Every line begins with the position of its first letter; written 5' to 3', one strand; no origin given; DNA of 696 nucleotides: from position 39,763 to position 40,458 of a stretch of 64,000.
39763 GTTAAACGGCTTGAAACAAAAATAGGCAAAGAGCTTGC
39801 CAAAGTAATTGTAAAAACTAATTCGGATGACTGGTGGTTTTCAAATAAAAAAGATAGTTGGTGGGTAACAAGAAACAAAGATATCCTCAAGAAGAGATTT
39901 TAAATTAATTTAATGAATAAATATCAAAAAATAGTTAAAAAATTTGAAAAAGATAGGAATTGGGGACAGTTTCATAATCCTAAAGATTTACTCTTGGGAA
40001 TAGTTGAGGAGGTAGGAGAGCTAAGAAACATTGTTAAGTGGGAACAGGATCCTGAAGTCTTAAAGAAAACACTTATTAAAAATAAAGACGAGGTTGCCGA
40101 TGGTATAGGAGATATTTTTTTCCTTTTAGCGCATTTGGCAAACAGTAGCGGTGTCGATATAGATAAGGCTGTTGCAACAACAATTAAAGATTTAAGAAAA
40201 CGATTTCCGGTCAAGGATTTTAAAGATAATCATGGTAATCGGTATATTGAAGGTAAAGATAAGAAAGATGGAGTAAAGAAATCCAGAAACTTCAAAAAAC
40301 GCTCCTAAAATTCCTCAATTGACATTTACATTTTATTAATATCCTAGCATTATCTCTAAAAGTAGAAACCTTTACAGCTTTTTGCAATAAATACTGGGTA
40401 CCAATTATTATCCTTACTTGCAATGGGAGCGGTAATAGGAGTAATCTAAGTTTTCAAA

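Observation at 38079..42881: Accessory island: MazG-like NTP pyrophosphatase plus YfbR-like HD 5'-deoxynucleotidase operon, next to a Phd/RelE TA pair and atypical ORFs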

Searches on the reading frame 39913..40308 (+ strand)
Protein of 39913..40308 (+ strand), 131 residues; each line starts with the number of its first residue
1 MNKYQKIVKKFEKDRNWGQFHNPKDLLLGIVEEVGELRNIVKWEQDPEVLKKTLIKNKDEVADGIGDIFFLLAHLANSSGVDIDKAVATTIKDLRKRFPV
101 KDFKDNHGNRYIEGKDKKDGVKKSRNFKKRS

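Call 3: search_protein_families(library=pfam, proteins=[window:39913-40308:+], max_evalue=0.1)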
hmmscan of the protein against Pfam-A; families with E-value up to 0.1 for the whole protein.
window:39913-40308:+ (131 aa): 3 families
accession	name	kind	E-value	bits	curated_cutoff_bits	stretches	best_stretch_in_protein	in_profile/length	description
PF12643.12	MazG-like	-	1e-06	29.4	27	1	42-106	15-78/85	MazG-like family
PF03819.22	MazG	-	1.2e-06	29.1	22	1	23-99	3-71/74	MazG nucleotide pyrophosphohydrolase domain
PF01503.22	PRA-PH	-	0.012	16.5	21.3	1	30-88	34-80/86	Phosphoribosyl-ATP pyrophosphohydrolase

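Call 4: search_protein_families(library=padloc, proteins=[window:39913-40308:+], max_evalue=0.1)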
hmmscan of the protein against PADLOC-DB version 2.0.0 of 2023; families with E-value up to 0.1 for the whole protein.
window:39913-40308:+ (131 aa): 0 families

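Call 5: search_protein_families(library=ncbifam, proteins=[window:39913-40308:+], max_evalue=0.1)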
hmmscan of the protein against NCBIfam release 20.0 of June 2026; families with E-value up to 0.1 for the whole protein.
window:39913-40308:+ (131 aa): 4 families
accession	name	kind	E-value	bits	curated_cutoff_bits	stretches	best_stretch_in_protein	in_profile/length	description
NF007113.1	PRK09562.1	equivalog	2e-05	24.4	208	1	48-99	169-220/251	nucleoside triphosphate pyrophosphohydrolase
NF052436.1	YabN_Meth_PPase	exception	0.0012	18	525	1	48-100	404-457/486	bifunctional methyltransferase/pyrophosphohydrolase YabN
NF010341.0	PRK13768.1-3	equivalog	0.017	14.7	355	1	31-65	174-207/257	GTPase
TIGR00444.1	mazG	subfamily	0.044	13.4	148.3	1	56-100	176-221/248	MazG family protein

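Call 8: search_solved_structures(query=window:39913-40308:+, max_evalue=0.01, show_alignments=3)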
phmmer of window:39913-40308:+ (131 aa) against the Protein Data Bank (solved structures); distinct sequences matched with E-value up to 0.01: 7.
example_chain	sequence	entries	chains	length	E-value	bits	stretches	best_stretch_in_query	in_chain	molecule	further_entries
2a3q_A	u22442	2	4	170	1.2e-12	51.4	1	6-101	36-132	hypothetical protein | Protein RS21-C6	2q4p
6sqw_A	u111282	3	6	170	1.2e-12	51.4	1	6-101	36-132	dCTP pyrophosphatase 1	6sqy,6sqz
7mu5_A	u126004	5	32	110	6.7e-11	45.8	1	6-99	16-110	dCTP pyrophosphatase 1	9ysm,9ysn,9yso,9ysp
2oie_A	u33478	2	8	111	1e-10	45.2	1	6-90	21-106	RS21-C6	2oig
4qgp_A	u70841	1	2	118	6.3e-09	39.4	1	5-99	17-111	pyrophosphatase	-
5ie9_A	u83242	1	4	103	0.00039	23.9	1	18-87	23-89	Nucleotide pyrophosphohydrolase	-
2gta_A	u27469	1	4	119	0.00063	23.2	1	11-88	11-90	Hypothetical protein ypjD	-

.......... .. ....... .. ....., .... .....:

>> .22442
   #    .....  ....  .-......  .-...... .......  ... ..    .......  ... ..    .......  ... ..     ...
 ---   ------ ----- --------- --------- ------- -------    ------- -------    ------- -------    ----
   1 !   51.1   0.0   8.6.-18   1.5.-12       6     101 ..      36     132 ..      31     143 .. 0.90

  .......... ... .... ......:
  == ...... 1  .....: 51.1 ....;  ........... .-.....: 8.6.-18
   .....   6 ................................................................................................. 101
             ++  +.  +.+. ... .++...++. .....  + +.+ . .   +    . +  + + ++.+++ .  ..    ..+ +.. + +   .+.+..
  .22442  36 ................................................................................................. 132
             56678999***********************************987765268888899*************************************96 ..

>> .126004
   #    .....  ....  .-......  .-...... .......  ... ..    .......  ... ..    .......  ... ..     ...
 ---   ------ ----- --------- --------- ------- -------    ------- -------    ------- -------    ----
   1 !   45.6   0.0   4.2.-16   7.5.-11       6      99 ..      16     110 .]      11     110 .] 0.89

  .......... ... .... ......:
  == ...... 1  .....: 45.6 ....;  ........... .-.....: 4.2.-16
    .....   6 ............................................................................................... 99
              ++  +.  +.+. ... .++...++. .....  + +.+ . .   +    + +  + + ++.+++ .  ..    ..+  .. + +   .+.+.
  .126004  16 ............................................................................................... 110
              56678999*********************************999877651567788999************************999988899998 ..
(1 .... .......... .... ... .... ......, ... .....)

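Call 17: find_homologous_proteins(query=window:39913-40308:+, max_evalue=0.00001)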
Query window:39913-40308:+ (131 aa): 297 proteins with E <= 0.00001 among 324 candidates; the best 120 are listed.
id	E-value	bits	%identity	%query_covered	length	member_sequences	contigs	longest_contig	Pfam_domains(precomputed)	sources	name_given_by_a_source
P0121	9.8e-80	283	100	100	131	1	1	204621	PF03819.23,PF12643.13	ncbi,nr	ncbi:MAG: nucleotide pyrophosphohydrolase [Candidatus Levybacteria bacterium]|nr:nucleotide pyrophos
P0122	2.1e-56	208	81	92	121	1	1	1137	PF03819.23,PF12643.13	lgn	-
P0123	2.8e-50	188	75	90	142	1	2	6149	PF03819.23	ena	-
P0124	8.0e-49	183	69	90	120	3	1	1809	PF12643.13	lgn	-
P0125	1.5e-48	182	72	90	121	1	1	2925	PF03819.23,PF12643.13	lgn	-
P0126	1.6e-48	182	69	85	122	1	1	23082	PF12643.13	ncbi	-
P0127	1.7e-48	182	70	90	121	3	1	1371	PF03819.23,PF12643.13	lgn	-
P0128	1.8e-48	182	70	90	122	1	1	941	PF03819.23,PF12643.13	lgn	-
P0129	2.0e-48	182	69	90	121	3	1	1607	PF03819.23,PF12643.13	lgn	-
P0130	2.8e-48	181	70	90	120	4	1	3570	PF03819.23,PF12643.13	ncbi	-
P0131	7.7e-48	180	71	90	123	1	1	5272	PF03819.23,PF12643.13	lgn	-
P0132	8.5e-48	180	72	90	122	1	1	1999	PF03819.23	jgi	jgi:dCTP diphosphatase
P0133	1.6e-47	179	70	90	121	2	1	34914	PF03819.23,PF12643.13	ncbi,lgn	-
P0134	2.6e-47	178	68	90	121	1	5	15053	PF03819.23,PF12643.13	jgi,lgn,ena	-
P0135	3.7e-47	178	70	90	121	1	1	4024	PF03819.23,PF12643.13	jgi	jgi:dCTP diphosphatase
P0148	2.3e-44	169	60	98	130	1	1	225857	PF03819.23,PF12643.13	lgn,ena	-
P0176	4.2e-42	161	64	90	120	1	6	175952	PF03819.23,PF12643.13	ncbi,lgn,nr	ncbi:hypothetical protein HYV30_02750 [Candidatus Kaiserbacteria bacterium]|nr:hypothetical protein 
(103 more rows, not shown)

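Call 19: find_related_loci(query=window:39913-40308:+, collection=metagenome_contigs, flank=10000)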
Query window:39913-40308:+ (131 aa) in metagenome_contigs; peptide patterns used: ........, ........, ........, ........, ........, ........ (x = any residue, [..] = any of these).
600 stretches matched a pattern (row limit reached: there are more); 20 encode a relative of the query (tblastn E <= 1e-3); 20 distinct loci.
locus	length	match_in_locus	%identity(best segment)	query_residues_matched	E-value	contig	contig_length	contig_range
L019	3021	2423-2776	63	1-118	2e-48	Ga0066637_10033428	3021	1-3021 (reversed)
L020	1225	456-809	66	1-118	3e-50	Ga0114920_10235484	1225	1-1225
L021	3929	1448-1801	63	1-118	2e-47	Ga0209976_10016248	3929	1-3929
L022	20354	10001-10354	59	1-118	2e-45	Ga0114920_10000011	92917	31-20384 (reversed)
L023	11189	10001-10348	57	1-116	5e-43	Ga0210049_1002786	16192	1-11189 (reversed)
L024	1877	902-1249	57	1-116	2e-42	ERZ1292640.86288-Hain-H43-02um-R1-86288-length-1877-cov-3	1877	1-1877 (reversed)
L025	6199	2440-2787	55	1-116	8e-41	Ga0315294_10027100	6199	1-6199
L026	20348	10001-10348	55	1-116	3e-40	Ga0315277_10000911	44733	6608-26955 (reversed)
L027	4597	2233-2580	59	1-116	3e-39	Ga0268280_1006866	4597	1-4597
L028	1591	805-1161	45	1-118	1e-28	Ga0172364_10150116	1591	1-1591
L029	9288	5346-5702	43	1-118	2e-28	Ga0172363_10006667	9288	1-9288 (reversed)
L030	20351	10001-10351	45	1-116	2e-27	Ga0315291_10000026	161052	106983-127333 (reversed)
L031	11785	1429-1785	45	1-118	2e-27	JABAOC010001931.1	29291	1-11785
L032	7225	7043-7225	74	1-61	1e-26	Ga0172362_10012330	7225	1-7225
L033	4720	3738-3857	75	1-40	8e-16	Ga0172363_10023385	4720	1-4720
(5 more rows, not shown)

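Call 24: find_encoding_contigs(protein=P0121, flank=10000, max_places=2)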
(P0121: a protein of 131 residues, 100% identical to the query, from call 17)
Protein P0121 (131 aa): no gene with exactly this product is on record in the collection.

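Call 25: find_encoding_contigs(protein=P0126, flank=6000, max_places=2)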
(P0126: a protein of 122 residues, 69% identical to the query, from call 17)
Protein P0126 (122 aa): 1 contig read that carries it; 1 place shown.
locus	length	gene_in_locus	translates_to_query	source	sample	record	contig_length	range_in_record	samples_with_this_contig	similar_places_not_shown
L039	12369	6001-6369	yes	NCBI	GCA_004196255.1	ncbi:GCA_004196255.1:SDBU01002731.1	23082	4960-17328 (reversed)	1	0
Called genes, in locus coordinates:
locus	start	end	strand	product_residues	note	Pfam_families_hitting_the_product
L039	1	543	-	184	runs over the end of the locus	PF00561:Abhydrolase_1 (faint), PF06821:Ser_hydrolase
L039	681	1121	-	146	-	-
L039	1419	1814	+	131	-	PF00293:NUDIX, PF14815:NUDIX_4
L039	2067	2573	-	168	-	PF00583:Acetyltransf_1, PF13673:Acetyltransf_10 (weak), PF13508:Acetyltransf_7 (weak)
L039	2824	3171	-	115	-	PF03819:MazG (weak)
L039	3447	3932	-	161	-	PF00583:Acetyltransf_1 (weak), PF13508:Acetyltransf_7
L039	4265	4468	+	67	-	-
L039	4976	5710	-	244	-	PF01738:DLH (faint), PF20434:BD-FAE (faint), PF00561:Abhydrolase_1 (weak), PF02129:Peptidase_S15 (faint), PF00326:Peptidase_S9, PF12146:Hydrolase_4 (weak)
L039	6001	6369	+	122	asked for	PF12643:MazG-like (weak)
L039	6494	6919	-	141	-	-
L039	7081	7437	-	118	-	PF00903:Glyoxalase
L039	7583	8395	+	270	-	PF02899:Phage_int_SAM_1, PF13495:Phage_int_SAM_4, PF00589:Phage_integrase, PF22823:MrpR_C_cat (weak)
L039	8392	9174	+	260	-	PF05050:Methyltransf_21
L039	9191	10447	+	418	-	PF03952:Enolase_N, PF00113:Enolase_C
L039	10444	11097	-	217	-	PF00300:His_Phos_1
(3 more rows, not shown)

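Call 26: find_encoding_contigs(protein=P0133, flank=6000, max_places=2)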
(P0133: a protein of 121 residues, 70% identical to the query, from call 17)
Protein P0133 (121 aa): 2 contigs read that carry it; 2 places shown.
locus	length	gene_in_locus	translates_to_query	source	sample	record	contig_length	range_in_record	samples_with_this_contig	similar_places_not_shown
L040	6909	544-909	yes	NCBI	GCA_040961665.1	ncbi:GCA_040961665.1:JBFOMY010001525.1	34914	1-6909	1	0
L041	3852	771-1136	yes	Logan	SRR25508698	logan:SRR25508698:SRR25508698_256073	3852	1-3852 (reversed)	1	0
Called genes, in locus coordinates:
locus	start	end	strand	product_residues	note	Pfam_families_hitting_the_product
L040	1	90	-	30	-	?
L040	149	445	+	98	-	-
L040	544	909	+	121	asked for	PF03819:MazG, PF12643:MazG-like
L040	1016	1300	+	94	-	-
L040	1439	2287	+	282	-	PF00892:EamA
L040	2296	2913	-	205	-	PF00248:Aldo_ket_red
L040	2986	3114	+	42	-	-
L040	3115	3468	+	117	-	-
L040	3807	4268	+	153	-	-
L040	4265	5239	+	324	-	PF02518:HATPase_c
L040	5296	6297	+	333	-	PF21338:Top1B_N_bact, PF01028:Topoisom_I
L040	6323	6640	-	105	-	-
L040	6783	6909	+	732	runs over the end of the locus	PF24817:WD40_WDHD1_1st (faint), PF26550:Tricorn_2nd (faint), PF25174:Beta-prop_THOC3 (weak), PF23381:Beta-prop_IFT122_1st, PF24814:WD40_Prp19, PF23414:Beta-prop_EML_2 (weak), PF25174:Beta-prop_THOC3, PF23414:Beta-prop_EML_2, +3 more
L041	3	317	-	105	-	?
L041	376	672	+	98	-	-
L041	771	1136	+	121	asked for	PF03819:MazG, PF12643:MazG-like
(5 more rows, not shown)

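Call 32: search_protein_families(library=phrogs, proteins=[window:39913-40308:+], max_evalue=0.01)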
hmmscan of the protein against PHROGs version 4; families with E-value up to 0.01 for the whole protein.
window:39913-40308:+ (131 aa): 4 families
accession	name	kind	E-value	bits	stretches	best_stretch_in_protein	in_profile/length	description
phrog_715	-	other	7.4e-08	33.7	1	1-97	6-104/123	MazG-like pyrophosphatase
phrog_229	-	other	1.4e-06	28.8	1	27-99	279-346/533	MazG-like pyrophosphatase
phrog_1992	-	other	3.4e-05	24.6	1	1-92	92-171/293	MazG-like pyrophosphatase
phrog_1994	-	DNA, RNA and nucleotide metabolism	0.0031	18.4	1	12-97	78-155/170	DNA binding protein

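Call 57: find_encoding_contigs(protein=P0148, flank=5000, max_places=1)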
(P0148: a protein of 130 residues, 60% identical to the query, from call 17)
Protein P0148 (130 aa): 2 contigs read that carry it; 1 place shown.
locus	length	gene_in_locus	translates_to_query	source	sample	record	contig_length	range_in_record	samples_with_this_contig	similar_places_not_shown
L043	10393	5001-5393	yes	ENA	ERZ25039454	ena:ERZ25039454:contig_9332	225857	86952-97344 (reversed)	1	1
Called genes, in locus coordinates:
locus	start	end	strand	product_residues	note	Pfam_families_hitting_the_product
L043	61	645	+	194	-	-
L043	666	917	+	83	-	PF02823:ATP-synt_DE_N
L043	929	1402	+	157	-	PF20393:Pro_CA_2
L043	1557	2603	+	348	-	-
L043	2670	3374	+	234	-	PF02585:PIG-L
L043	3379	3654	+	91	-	PF01035:DNA_binding_1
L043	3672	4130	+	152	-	PF10648:Gmad2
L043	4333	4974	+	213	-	PF00730:HhH-GPD, PF00633:HHH (weak)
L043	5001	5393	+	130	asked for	PF03819:MazG (weak), PF12643:MazG-like (weak)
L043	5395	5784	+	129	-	PF12643:MazG-like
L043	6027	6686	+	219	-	-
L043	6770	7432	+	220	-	PF24575:TPR_Slam (faint), PF07719:TPR_2 (faint), PF13174:TPR_6 (faint), PF13424:TPR_12 (faint), PF13428:TPR_14 (faint), PF23914:TPR_CcmH_CycH (faint), PF00515:TPR_1 (faint), PF21033:RMD1-3 (weak), +6 more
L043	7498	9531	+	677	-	PF00270:DEAD (faint), PF04851:ResIII, PF17757:UvrB_inter, PF27431:UvrB_3rd, PF00271:Helicase_C, PF12344:UvrB, PF02151:UVR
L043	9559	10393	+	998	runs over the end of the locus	PF00580:UvrD-helicase, PF13245:AAA_19, PF13361:UvrD_C, PF13538:UvrD_C_2 (faint), PF12705:PDDEXK_1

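Call 58: find_encoding_contigs(protein=P0176, flank=5000, max_places=1)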
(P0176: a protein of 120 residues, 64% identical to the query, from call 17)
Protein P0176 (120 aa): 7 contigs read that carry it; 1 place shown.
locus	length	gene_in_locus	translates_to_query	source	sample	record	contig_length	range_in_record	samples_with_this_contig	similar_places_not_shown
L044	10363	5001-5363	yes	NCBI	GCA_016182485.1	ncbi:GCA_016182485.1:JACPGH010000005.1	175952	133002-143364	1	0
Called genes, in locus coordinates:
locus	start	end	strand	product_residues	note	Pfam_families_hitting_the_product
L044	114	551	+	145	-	PF02367:TsaE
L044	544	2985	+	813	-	PF02739:5_3_exonuc_N, PF01367:5_3_exonuc, PF00476:DNA_pol_A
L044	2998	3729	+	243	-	-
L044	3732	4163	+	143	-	-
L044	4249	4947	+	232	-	PF00702:Hydrolase, PF12710:HAD, PF13419:HAD_2, PF13242:Hydrolase_like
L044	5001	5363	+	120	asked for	PF03819:MazG, PF12643:MazG-like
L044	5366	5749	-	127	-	PF06262:Zincin_1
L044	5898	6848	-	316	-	PF00932:LTD (faint)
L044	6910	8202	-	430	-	PF08245:Mur_ligase_M, PF02875:Mur_ligase_C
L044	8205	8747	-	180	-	PF01330:RuvA_N, PF00633:HHH (faint), PF14520:HHH_5, PF07499:RuvA_C (weak)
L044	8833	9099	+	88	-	PF01649:Ribosomal_S20p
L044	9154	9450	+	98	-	-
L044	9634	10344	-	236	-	-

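Call 64: find_related_loci(query=window:39913-40308:+, collection=viral_contigs, flank=8000)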
Query window:39913-40308:+ (131 aa) in viral_contigs; peptide patterns used: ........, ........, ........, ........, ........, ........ (x = any residue, [..] = any of these).
80 stretches matched a pattern; 8 encode a relative of the query (tblastn E <= 1e-3); 8 distinct loci.
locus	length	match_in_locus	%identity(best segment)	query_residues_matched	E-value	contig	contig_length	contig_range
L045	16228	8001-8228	36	21-97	2e-10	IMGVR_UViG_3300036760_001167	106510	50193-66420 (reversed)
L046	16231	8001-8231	38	19-102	9e-9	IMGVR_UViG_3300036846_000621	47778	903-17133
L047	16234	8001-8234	36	23-102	2e-8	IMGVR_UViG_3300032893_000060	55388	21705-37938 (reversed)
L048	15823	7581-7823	36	14-106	3e-8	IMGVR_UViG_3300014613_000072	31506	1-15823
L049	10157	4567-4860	30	2-97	5e-8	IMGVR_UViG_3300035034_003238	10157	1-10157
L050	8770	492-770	32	15-109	1e-7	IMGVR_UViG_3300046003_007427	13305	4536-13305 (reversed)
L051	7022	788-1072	32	13-109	5e-7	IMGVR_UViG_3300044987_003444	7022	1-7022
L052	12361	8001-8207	36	27-97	9e-5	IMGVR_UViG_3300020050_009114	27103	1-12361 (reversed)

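Call 79: find_encoding_contigs(protein=P0123, flank=6000, max_places=2)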
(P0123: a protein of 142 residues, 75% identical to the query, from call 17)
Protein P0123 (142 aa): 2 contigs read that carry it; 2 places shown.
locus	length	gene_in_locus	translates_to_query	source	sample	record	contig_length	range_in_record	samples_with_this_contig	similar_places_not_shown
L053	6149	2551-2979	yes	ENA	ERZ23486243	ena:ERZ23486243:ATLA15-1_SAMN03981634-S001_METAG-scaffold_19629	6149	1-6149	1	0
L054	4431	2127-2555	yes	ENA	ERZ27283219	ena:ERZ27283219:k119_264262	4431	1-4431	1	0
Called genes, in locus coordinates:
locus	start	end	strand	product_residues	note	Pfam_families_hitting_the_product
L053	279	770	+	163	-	PF06185:YecM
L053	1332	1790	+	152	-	PF05523:FdtA, PF14667:Polysacc_synt_C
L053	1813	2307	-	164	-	-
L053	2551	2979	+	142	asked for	PF03819:MazG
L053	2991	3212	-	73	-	-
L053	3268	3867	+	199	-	-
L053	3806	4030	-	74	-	-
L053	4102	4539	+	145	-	PF09946:DUF2178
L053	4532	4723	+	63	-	PF12844:HTH_19, PF13560:HTH_31, PF13443:HTH_26, PF01381:HTH_3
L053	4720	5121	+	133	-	PF13646:HEAT_2 (weak), PF03130:HEAT_PBS (faint)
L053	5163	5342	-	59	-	-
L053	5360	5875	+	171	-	PF01594:AI-2E_transport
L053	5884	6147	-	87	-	?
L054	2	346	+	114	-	?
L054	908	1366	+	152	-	PF05523:FdtA, PF14667:Polysacc_synt_C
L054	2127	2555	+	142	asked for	PF03819:MazG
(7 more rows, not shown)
